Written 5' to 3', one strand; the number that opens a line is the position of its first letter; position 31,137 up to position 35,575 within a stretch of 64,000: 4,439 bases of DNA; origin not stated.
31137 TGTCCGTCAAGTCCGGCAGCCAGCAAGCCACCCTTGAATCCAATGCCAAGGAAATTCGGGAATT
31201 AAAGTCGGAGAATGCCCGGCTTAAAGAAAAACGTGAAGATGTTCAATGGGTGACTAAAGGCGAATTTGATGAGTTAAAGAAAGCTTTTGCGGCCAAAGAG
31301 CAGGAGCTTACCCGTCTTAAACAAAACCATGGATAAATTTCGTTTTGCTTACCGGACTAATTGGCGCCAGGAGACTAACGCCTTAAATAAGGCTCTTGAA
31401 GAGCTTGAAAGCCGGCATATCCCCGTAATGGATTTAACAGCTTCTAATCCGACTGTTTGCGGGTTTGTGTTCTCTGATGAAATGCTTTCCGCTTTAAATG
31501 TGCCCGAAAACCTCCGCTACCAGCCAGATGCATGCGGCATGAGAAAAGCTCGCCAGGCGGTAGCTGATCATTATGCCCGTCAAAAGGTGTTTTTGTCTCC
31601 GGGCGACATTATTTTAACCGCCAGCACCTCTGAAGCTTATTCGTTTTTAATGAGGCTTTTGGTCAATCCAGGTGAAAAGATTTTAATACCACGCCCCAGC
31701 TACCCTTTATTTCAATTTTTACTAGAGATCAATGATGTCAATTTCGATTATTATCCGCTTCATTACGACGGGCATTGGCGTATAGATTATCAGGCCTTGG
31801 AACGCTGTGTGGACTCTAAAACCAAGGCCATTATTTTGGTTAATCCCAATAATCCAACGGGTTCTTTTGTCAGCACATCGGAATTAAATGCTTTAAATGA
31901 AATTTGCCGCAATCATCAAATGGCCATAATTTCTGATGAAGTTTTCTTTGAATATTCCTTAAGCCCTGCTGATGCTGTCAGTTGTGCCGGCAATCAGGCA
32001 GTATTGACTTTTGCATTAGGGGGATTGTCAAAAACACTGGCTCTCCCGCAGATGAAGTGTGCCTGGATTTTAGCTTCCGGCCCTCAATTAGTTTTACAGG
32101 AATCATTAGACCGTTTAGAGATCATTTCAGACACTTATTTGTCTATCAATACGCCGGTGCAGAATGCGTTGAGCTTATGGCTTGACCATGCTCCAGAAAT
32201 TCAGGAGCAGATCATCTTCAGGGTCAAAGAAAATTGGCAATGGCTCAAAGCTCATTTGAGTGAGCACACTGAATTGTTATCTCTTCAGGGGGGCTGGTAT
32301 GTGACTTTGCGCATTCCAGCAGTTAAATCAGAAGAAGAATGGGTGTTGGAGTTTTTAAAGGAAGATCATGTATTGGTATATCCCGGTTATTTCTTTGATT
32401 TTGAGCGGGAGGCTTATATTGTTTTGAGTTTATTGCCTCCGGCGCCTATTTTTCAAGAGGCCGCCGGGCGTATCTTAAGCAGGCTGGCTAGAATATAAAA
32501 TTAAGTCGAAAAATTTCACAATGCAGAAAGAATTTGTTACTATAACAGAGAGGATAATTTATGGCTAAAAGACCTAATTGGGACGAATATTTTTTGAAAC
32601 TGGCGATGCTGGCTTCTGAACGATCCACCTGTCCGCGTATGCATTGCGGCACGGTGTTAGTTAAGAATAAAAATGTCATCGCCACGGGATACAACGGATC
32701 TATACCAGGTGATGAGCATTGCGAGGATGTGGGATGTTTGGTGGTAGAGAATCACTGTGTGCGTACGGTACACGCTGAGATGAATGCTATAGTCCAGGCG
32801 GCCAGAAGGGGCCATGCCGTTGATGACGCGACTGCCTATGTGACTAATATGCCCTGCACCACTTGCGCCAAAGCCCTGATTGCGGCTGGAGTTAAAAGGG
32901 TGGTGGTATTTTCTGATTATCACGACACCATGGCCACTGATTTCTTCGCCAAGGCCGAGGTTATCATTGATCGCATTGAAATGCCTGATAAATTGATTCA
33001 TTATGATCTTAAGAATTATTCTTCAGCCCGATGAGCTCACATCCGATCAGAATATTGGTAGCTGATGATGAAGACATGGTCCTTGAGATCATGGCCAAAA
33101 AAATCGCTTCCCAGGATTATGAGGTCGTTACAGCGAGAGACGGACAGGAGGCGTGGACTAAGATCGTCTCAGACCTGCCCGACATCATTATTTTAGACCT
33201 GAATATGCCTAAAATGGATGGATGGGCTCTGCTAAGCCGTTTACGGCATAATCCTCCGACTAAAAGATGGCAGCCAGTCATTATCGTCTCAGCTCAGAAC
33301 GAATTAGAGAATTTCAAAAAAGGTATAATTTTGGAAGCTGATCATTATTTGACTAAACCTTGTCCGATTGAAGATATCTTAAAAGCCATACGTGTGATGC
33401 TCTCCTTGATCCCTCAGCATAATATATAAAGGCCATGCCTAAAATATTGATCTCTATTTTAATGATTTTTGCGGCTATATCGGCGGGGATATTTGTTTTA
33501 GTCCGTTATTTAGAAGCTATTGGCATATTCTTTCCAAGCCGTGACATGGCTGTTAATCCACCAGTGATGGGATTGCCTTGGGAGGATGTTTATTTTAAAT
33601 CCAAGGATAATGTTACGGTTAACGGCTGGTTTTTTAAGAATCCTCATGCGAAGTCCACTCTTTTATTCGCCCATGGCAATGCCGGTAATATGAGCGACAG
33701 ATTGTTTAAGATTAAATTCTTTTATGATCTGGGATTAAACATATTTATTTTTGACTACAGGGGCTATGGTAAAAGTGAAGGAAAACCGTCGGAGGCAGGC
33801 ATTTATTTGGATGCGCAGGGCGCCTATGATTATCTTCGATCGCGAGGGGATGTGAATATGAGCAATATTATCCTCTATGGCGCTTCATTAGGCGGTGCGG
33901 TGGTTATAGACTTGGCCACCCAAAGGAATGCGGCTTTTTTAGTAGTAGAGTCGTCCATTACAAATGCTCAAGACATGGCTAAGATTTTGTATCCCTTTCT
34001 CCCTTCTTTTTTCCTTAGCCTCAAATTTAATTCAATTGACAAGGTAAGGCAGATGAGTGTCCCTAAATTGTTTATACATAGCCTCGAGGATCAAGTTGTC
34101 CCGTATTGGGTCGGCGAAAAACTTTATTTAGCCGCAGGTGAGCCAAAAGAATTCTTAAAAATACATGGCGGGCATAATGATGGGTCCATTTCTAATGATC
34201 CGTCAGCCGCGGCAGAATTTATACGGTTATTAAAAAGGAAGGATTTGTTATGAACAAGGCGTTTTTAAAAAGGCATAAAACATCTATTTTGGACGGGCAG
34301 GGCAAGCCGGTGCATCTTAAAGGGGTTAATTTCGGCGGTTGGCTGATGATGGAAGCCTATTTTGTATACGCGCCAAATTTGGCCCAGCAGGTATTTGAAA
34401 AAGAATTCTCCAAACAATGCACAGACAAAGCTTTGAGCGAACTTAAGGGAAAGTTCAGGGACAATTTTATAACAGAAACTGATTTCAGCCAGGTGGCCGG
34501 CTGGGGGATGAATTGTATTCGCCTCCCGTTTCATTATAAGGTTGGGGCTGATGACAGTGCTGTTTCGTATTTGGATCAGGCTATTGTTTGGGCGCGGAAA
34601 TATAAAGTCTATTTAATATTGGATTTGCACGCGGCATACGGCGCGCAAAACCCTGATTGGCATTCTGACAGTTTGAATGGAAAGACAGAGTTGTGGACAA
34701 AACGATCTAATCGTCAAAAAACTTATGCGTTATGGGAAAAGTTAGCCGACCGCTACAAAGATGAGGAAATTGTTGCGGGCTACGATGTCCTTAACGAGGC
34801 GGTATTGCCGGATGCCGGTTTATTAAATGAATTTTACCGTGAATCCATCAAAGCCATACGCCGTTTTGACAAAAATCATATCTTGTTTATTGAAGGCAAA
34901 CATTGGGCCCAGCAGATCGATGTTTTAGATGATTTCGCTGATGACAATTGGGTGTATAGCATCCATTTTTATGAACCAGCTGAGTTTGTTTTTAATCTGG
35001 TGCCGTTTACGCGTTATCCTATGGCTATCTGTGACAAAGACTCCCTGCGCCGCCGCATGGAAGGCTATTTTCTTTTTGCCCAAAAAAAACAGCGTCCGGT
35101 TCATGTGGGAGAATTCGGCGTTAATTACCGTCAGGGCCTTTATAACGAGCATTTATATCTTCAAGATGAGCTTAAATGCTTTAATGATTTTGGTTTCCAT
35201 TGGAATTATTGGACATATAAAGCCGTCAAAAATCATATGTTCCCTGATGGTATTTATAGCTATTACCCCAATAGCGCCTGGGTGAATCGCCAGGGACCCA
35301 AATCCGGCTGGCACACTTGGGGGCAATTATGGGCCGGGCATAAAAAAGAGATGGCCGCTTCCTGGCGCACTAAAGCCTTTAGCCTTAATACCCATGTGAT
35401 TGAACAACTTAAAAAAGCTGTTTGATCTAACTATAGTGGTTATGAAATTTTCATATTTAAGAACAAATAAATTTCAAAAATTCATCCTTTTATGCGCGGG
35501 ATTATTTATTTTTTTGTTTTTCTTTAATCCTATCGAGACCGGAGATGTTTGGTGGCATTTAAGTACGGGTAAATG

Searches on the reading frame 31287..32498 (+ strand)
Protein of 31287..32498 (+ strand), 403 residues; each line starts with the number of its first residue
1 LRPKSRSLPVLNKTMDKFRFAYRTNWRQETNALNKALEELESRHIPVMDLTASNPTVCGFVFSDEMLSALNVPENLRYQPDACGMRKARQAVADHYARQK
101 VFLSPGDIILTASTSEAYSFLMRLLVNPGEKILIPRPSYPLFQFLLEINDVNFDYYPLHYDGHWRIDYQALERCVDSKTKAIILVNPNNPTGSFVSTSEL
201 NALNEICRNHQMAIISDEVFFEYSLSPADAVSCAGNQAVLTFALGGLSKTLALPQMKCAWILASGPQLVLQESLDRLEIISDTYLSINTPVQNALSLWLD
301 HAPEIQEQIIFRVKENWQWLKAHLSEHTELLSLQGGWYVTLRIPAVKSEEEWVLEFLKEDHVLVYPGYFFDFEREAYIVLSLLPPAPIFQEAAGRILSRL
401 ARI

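Call 21: search_protein_families(library=pfam, proteins=[window:31287-32498:+], max_evalue=0.0001)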
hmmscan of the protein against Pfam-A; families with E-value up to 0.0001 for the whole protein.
window:31287-32498:+ (403 aa): 1 family
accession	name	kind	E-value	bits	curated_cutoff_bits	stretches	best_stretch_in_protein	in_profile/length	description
PF00155.27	Aminotran_1_2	-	1.9e-38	133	19.7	1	80-372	39-338/361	Aminotransferase class I and II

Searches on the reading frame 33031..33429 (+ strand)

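Call 22: search_protein_families(library=pfam, proteins=[window:33031-33429:+], max_evalue=0.0001)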
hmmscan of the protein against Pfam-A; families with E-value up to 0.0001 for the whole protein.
window:33031-33429:+ (132 aa): 1 family
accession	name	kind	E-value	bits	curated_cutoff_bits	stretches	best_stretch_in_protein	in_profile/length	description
PF00072.30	Response_reg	-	2.5e-27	95.7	30.2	1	8-121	1-111/111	Response regulator receiver domain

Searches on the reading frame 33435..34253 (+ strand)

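Call 5: search_protein_families(library=pfam, proteins=[window:33435-34253:+], max_evalue=0.001)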
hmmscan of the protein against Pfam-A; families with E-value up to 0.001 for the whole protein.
window:33435-34253:+ (272 aa): 5 families
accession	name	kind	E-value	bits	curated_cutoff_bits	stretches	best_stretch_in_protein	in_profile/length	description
PF12146.15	Hydrolase_4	-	4.4e-12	46.2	27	1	71-180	2-115/239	Serine aminopeptidase, S33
PF00561.26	Abhydrolase_1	-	1.4e-07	31.9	25.8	1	75-163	2-89/245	alpha/beta hydrolase fold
PF00326.27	Peptidase_S9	-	3.9e-07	30.2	22.6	1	94-231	8-167/213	Prolyl oligopeptidase family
PF12697.13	Abhydrolase_6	-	1.5e-06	29.5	26.3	1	76-182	1-94/217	Alpha/beta hydrolase family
PF05677.18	DUF818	-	7.9e-05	22.2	20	1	57-157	119-229/365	Chlamydia CHLPS protein (DUF818)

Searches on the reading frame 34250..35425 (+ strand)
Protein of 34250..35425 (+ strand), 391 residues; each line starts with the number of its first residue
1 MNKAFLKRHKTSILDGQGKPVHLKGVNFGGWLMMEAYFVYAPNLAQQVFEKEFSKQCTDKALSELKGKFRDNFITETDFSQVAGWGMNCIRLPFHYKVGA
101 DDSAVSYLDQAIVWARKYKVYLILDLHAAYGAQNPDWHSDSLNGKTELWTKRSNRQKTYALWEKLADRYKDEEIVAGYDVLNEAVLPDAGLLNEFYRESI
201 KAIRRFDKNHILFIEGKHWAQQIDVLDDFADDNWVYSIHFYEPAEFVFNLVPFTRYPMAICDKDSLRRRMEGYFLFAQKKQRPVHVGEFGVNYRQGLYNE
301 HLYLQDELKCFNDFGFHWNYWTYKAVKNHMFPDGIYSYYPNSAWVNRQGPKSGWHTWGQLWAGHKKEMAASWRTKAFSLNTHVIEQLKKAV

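Call 5: search_protein_families(library=pfam, proteins=[window:34250-35425:+], max_evalue=0.001)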
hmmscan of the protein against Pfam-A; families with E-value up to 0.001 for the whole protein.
window:34250-35425:+ (391 aa): 1 family
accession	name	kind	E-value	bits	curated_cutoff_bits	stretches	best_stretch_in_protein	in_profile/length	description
PF00150.24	Cellulase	-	1.8e-33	116.6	23.5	1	71-324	19-269/272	Cellulase (glycosyl hydrolase family 5)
